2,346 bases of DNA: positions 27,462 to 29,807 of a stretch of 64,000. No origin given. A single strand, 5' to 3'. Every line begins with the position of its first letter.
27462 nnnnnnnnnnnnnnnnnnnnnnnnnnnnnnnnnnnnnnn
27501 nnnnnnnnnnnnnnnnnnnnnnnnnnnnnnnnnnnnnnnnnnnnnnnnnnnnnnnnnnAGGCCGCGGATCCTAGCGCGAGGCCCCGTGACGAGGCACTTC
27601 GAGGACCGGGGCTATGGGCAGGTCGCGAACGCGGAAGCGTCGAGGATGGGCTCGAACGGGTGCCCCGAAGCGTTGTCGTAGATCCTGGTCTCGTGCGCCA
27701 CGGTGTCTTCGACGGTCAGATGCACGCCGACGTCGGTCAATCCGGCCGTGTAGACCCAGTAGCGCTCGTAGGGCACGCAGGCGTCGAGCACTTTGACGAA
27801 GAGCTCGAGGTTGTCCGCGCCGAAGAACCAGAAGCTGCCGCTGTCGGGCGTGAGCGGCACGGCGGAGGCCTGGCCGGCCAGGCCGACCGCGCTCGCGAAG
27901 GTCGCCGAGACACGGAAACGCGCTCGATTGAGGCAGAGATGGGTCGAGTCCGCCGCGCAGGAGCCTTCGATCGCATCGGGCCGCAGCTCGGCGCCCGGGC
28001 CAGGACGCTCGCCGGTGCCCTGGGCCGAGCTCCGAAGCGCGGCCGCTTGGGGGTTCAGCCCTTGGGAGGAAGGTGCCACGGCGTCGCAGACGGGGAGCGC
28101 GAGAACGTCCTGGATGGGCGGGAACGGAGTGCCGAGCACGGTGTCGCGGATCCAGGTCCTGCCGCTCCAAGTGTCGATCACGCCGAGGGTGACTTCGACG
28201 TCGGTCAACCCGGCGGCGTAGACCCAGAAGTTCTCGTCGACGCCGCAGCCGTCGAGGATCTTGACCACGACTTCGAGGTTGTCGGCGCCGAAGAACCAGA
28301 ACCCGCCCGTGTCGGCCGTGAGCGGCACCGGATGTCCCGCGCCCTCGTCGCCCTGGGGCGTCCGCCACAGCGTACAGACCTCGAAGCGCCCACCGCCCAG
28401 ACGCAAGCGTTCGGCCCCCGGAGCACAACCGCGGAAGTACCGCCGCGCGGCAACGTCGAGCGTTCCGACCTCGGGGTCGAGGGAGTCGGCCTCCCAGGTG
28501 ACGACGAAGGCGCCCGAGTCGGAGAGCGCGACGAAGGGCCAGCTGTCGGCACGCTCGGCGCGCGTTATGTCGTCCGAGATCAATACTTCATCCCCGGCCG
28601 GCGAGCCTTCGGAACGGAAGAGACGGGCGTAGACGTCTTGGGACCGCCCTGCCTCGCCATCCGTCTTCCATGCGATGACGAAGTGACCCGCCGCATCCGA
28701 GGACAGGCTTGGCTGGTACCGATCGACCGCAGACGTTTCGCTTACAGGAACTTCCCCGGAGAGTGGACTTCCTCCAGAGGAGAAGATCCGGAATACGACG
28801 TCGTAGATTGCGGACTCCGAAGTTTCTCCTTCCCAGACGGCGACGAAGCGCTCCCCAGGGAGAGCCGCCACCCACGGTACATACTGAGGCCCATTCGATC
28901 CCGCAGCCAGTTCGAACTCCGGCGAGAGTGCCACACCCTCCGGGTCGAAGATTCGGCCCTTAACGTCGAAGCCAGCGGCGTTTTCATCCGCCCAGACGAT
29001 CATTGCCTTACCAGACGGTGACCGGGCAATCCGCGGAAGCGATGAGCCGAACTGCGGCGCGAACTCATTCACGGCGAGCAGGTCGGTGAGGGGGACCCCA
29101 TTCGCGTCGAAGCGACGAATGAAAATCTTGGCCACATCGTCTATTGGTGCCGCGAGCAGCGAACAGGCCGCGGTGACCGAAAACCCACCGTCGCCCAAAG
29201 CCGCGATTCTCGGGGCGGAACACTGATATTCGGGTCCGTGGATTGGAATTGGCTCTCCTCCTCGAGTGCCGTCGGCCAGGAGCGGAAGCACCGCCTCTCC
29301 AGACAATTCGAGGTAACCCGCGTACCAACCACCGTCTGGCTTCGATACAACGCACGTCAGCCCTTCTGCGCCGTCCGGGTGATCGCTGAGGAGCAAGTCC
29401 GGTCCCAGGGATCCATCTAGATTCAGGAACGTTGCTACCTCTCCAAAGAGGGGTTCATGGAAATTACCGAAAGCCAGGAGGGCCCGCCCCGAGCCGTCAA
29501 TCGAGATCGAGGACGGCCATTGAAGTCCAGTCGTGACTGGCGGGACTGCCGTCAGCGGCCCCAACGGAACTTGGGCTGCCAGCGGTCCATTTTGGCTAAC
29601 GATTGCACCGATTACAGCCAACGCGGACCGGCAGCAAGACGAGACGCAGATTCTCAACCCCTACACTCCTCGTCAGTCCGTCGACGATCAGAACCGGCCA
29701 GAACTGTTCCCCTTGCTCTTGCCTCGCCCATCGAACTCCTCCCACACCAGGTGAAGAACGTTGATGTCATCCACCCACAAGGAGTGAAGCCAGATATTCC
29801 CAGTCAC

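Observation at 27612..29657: Gene straddling the compositional boundary: apparent in-frame fusion of a foreign repeat N-terminus to native C-terminal domains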

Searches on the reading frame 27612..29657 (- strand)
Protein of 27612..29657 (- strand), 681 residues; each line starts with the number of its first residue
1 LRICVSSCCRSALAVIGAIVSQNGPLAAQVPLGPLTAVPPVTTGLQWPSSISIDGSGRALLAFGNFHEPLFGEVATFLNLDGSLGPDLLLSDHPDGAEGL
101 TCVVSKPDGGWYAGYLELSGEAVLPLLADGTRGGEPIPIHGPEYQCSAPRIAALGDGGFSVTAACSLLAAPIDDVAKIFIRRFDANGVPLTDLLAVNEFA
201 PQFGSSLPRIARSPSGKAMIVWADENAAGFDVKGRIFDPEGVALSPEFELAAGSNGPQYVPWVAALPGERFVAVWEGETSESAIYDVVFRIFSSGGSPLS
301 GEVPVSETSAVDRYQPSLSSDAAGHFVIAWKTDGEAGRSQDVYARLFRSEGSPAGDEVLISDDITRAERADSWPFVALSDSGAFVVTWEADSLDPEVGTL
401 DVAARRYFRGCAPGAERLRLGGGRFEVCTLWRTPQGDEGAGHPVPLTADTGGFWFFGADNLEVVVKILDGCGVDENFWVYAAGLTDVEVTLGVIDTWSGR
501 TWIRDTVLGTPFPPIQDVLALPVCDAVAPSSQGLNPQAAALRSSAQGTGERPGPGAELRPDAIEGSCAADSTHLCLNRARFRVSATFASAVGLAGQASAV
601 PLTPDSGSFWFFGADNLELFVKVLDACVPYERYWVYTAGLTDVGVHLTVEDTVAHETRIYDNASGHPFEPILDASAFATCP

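Call 4: search_protein_families(library=pfam, proteins=[window:27612-29657:-], max_evalue=1)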
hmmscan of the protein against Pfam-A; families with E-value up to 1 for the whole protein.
window:27612-29657:- (681 aa): 0 families

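Call 5: search_protein_families(library=ncbifam, proteins=[window:27612-29657:-], max_evalue=1)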
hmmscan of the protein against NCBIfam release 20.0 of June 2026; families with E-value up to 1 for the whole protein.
window:27612-29657:- (681 aa): 0 families

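Call 7: find_homologous_proteins(query=window:27612-29657:-, max_evalue=0.001)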
Query window:27612-29657:- (681 aa): 174 proteins with E <= 0.001 among 8000 candidates; the best 120 are listed.
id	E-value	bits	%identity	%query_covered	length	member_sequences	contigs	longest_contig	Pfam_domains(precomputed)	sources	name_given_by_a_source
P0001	0.0e+0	1200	100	78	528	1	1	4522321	-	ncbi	ncbi:MAG: hypothetical protein U0X73_15180 [Thermoanaerobaculia bacterium]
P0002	4.4e-172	592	47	96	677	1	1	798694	-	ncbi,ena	-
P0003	1.1e-161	558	46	96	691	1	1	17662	-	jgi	-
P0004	2.1e-160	554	45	97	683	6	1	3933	-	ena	-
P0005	4.0e-160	553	46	96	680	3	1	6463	-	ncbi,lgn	-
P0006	1.3e-159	551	45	96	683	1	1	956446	-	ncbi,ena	-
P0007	1.8e-159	551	44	96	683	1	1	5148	-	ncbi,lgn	-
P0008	3.9e-157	543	44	95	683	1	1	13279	-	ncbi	ncbi:MAG: hypothetical protein ABIV06_08685 [Thermoanaerobaculia bacterium]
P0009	5.1e-157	543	45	96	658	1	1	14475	-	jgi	-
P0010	3.0e-153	530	44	96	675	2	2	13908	-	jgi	jgi:hypothetical protein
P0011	1.3e-152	528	45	96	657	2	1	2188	-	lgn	-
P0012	2.0e-152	527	43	96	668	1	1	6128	-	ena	-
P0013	5.1e-124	433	39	99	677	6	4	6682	-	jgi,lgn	-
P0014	1.8e-120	422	38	96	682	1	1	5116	-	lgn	-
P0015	4.5e-106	374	41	79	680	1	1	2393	-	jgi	jgi:hypothetical protein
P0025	2.0e-90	322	34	82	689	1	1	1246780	-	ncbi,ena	-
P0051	8.3e-59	218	30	40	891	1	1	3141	PF18962.8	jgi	jgi:hypothetical protein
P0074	4.7e-45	172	29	35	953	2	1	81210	PF13585.13,PF18962.8,PF13860.13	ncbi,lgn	-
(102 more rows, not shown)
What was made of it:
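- The source is a metagenome-assembled genome (call 7).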

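Call 9: find_encoding_contigs(protein=P0002, flank=10000, max_places=2)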
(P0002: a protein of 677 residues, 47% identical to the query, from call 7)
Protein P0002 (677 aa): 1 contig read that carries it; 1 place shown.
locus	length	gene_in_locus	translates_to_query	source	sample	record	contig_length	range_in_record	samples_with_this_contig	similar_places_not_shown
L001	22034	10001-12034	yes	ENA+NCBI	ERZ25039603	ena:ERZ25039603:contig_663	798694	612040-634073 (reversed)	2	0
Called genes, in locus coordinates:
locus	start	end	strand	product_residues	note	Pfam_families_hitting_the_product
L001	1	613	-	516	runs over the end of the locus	PF23357:DUF7088, PF09822:ABC_transp_aux, PF14258:DUF4350 (weak)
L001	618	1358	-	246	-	PF12730:ABC2_membrane_4, PF12679:ABC2_membrane_2, PF12698:ABC2_membrane_3, PF13346:ABC2_membrane_5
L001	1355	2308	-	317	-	PF00005:ABC_tran, PF13304:AAA_21, PF13732:DrrA1-3_C (weak)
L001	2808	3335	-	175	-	PF01663:Phosphodiest (weak), PF01676:Metalloenzyme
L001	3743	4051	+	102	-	-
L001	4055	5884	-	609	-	PF16177:ACAS_N (weak), PF00501:AMP-binding, PF13193:AMP-binding_C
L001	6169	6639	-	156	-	PF06262:Zincin_1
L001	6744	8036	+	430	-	PF01663:Phosphodiest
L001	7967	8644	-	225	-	-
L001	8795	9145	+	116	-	PF12840:HTH_20, PF01022:HTH_5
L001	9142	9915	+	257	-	PF10604:Polyketide_cyc2, PF08327:AHSA1, PF12680:SnoaL_2 (weak)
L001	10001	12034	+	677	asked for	-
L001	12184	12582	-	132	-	-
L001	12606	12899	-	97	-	PF02604:PhdYeFM_antitox (weak)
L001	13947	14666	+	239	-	-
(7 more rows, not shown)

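Call 10: find_encoding_contigs(protein=P0006, flank=10000, max_places=2)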
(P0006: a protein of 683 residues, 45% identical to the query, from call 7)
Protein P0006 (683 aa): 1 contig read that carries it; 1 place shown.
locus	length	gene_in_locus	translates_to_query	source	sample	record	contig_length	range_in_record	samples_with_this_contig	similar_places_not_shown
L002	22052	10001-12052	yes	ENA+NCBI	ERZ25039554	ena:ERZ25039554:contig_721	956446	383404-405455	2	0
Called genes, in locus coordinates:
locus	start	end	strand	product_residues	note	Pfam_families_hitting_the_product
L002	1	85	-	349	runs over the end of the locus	PF00072:Response_reg, PF01339:CheB_methylest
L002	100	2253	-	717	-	PF01627:Hpt, PF02518:HATPase_c, PF01584:CheW, PF00072:Response_reg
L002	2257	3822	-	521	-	PF00015:MCPsignal, PF02743:dCache_1 (weak), PF22673:MCP-like_PDC_1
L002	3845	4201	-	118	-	-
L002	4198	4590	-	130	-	PF01584:CheW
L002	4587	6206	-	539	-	PF00015:MCPsignal, PF02743:dCache_1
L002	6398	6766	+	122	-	PF00072:Response_reg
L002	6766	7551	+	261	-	PF13185:GAF_2, PF01590:GAF, PF13492:GAF_3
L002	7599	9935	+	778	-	PF01804:Penicil_amidase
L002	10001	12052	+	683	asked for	-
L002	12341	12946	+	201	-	PF03575:Peptidase_S51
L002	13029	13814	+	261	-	-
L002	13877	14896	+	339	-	-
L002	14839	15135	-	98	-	PF00271:Helicase_C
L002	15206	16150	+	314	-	-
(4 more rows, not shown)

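Call 11: find_encoding_contigs(protein=P0003, flank=8000, max_places=1)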
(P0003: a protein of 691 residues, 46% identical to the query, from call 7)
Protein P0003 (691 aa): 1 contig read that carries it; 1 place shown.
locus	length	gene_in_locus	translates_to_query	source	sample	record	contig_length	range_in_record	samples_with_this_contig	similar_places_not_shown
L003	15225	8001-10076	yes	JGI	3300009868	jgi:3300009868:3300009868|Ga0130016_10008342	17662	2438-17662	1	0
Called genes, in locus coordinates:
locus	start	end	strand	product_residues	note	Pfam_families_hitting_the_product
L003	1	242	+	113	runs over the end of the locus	PF01155:HypA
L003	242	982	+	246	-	PF02492:cobW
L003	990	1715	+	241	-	-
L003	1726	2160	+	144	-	PF00355:Rieske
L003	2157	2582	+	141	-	-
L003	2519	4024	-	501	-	PF01073:3Beta_HSD, PF01370:Epimerase, PF04321:RmlD_sub_bind, PF13460:NAD_binding_10 (weak), PF16363:GDP_Man_Dehyd, PF07993:NAD_binding_4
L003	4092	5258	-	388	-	PF01551:Peptidase_M23 (faint), PF25919:BSH_CusB (faint), PF00364:Biotin_lipoyl (faint), PF25917:BSH_RND, PF25954:Beta-barrel_RND_2, PF25990:Beta-barrel_YknX (weak), PF25989:YknX_C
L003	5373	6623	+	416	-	PF12704:MacB_PCD, PF02687:FtsX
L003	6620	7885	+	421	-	PF12704:MacB_PCD, PF02687:FtsX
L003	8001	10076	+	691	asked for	-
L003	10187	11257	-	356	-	PF00586:AIRS, PF02769:AIRS_C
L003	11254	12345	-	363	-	PF01924:HypD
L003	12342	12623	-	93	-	PF01455:HupF_HypC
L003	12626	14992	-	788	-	PF00708:Acylphosphatase, PF07503:zf-HYPF, PF01300:Sua5_yciO_yrdC, PF17788:HypF_C, PF22521:HypF_C_2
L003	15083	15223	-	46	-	?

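Call 12: find_encoding_contigs(protein=P0008, flank=8000, max_places=1)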
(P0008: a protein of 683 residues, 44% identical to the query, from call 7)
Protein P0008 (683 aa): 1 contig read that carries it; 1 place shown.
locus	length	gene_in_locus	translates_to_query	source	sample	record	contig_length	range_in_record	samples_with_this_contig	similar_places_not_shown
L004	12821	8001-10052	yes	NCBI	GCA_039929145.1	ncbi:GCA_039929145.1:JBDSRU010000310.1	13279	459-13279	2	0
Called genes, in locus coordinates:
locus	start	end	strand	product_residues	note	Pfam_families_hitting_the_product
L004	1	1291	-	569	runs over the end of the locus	PF00015:MCPsignal, PF02743:dCache_1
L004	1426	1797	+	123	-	PF00072:Response_reg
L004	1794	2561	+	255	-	PF01590:GAF, PF13185:GAF_2, PF13492:GAF_3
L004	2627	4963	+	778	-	PF01804:Penicil_amidase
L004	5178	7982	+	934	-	PF13204:Apiosidase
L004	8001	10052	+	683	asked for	-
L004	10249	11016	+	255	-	PF03575:Peptidase_S51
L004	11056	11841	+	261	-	-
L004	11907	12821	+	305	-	?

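Call 13: find_encoding_contigs(protein=P0025, flank=8000, max_places=1)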
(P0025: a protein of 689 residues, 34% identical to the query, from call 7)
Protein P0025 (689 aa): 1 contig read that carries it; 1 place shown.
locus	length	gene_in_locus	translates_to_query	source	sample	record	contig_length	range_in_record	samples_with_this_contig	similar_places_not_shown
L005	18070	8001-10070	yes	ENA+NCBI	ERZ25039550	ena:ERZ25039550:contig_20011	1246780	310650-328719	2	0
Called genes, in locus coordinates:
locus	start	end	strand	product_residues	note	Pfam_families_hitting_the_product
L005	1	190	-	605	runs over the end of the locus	PF20695:UbiD_N, PF01977:UbiD, PF20696:UbiD_C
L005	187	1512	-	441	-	PF01546:Peptidase_M20, PF07687:M20_dimer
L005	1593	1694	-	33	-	-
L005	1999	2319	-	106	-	-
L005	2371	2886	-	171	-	-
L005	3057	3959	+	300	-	-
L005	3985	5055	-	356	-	PF00127:Copper-bind, PF03160:Calx-beta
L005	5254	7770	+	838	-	PF13188:PAS_8 (weak), PF00989:PAS, PF08448:PAS_4, PF13188:PAS_8, PF13426:PAS_9, PF08447:PAS_3, PF00990:GGDEF, PF00563:EAL, +2 more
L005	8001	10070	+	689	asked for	-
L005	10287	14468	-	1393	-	PF04997:RNA_pol_Rpb1_1, PF00623:RNA_pol_Rpb1_2, PF04983:RNA_pol_Rpb1_3, PF05000:RNA_pol_Rpb1_4, PF04998:RNA_pol_Rpb1_5, PF01333:Apocytochr_F_C (faint), PF21668:RPOC_hybrid (faint)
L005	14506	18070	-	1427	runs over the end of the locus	PF04563:RNA_pol_Rpb2_1, PF04561:RNA_pol_Rpb2_2, PF04565:RNA_pol_Rpb2_3, PF10385:RNA_pol_Rpb2_45, PF00562:RNA_pol_Rpb2_6, PF04560:RNA_pol_Rpb2_7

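Call 14: find_encoding_contigs(protein=P0009, flank=8000, max_places=1)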
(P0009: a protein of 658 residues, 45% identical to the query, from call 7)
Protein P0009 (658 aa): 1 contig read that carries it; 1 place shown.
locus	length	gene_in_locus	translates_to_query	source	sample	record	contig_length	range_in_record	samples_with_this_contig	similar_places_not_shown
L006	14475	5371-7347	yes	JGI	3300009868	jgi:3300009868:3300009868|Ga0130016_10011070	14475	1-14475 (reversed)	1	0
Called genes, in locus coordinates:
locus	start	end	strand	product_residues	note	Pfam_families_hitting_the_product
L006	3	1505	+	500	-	?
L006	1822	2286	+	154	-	-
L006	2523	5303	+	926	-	PF13204:Apiosidase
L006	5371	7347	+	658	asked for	-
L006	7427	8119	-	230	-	-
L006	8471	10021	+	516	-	PF05922:Inhibitor_I9, PF00082:Peptidase_S8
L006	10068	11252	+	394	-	-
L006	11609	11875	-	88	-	PF01850:PIN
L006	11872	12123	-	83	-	-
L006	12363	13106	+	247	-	-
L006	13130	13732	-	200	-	PF02441:Flavoprotein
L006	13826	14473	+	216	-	?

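Call 35: predict_structure(alignment_id=A1)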
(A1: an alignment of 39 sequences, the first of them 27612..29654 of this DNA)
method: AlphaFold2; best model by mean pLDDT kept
length: 680 residues; sequences in the alignment: 39
mean_pLDDT: 87.6   pTM: 0.88
mean pLDDT of the five models: 87.6, 86.9, 86.2, 86.2, 85.0
residues with pLDDT >= 90: 473; 70-90: 126; 50-70: 41; < 50: 40
segments of 3 or more residues with pLDDT < 50: 1-8, 10-12, 19-21, 538-560
pLDDT, mean of each block of 10 residues (from residue 1): 42 50 68 83 85 95 81 93 91 66 95 84 94 92 92 96 91 90 96 92 95 96 92 96 96 84 97 88 88 97 85 96 97 75 96 91 74 96 95 76 94 93 96 93 94 89 96 97 96 96 95 95 89 50 43 41 82 96 96 96 94 90 91 95 97 96 95 88
secondary structure, 60 per line:
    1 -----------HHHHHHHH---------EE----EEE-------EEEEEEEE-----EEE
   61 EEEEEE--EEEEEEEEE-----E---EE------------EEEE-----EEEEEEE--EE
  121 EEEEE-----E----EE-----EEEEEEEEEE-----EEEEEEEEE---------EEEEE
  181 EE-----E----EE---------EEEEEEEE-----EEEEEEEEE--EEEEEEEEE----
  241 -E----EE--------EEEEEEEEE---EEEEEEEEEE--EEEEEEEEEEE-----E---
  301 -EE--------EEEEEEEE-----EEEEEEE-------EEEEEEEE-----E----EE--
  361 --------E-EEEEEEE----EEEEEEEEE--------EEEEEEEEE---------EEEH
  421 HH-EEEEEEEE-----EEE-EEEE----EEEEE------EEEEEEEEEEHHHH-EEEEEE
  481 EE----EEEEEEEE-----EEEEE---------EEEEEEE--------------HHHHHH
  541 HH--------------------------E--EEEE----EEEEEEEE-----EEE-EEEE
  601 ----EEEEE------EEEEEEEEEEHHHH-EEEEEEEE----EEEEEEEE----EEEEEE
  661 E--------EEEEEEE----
elements in order (helices of 4 or more, strands of 3 or more residues): H12-19 E35-37 E45-52 E58-66 E69-77 E101-104 E110-116 E119-125 E143-152 E158-166 E176-182 E204-211 E217-225 E228-236 E257-265 E269-278 E281-291 E312-319 E325-331 E339-346 E371-377 E382-390 E399-407 E417-419 E424-431 E437-439 E441-444 E449-453 E460-469 H470-473 E475-482 E487-494 E500-504 E514-520 H535-542 E572-575 E580-587 E593-595 E597-600 E605-609 E616-625 H626-629 E631-638 E643-650 E655-661 E670-676
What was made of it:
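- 27963..28082 (-): Codons 526-565: disordered linker with low pLDDT. call 35
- On Beta-propeller fold (7 blades): AF2 gives pLDDT 87.6 and pTM 0.88, with seven strand groups between residues 45 and 407 (call 35).
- Checked: The host-like 3' part also encodes blade 7 of the propeller, so the break is not at the domain border (call 35).
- It shows 7 blades, with the break between blades 6 and 7 (call 35).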
